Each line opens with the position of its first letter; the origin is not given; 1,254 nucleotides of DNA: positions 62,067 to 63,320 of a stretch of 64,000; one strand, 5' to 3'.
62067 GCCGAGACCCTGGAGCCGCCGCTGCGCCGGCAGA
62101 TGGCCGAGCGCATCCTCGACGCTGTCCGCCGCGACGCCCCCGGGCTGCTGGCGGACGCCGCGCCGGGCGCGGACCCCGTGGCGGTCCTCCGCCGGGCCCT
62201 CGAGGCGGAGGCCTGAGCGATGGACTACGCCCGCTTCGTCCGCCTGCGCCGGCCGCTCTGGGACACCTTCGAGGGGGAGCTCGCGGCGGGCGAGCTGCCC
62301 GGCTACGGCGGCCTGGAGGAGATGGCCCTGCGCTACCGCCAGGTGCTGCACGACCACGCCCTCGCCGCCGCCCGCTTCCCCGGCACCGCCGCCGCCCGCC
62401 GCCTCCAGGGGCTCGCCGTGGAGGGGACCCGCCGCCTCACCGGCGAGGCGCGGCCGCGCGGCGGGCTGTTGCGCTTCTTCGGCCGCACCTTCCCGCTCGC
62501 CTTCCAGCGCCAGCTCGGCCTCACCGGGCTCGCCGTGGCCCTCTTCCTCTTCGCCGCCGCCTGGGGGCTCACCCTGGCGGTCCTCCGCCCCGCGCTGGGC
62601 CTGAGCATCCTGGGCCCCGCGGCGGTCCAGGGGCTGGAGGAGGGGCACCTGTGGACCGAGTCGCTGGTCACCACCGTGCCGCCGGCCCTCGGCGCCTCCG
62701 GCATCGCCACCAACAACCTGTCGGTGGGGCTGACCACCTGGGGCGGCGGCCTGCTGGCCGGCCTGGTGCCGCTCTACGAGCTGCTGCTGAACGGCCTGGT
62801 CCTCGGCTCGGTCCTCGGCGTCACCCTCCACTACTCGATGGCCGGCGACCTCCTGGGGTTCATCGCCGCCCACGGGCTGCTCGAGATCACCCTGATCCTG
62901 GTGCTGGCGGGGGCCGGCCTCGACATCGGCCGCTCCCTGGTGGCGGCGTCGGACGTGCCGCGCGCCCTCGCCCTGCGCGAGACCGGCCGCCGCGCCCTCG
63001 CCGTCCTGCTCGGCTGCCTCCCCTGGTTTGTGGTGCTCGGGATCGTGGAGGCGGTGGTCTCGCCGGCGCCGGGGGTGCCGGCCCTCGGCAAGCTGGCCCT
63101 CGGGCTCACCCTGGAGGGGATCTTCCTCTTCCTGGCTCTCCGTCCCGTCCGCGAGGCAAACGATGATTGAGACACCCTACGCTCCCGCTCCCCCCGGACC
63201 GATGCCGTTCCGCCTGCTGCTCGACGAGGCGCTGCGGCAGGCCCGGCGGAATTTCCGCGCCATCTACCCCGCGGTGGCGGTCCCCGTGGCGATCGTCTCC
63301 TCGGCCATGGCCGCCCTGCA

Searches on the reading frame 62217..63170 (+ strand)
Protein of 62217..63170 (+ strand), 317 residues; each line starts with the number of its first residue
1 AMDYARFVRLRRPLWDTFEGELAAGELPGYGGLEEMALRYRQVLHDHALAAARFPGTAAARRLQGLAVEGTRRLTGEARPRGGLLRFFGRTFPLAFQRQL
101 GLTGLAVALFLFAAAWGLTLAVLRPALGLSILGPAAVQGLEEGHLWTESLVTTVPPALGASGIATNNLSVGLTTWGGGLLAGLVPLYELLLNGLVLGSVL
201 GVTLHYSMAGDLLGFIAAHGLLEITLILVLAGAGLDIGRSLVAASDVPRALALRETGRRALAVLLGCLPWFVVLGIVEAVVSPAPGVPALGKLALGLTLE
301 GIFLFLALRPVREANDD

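Call 64: search_protein_families(library=pfam, proteins=[window:62217-63170:+], max_evalue=0.0001)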
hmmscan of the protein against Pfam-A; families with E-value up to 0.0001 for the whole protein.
window:62217-63170:+ (317 aa): 1 family
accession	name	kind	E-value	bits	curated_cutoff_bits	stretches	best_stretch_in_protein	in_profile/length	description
PF01944.22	SpoIIM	-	1.2e-24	87.6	26.9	1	107-283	2-163/163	Stage II sporulation protein M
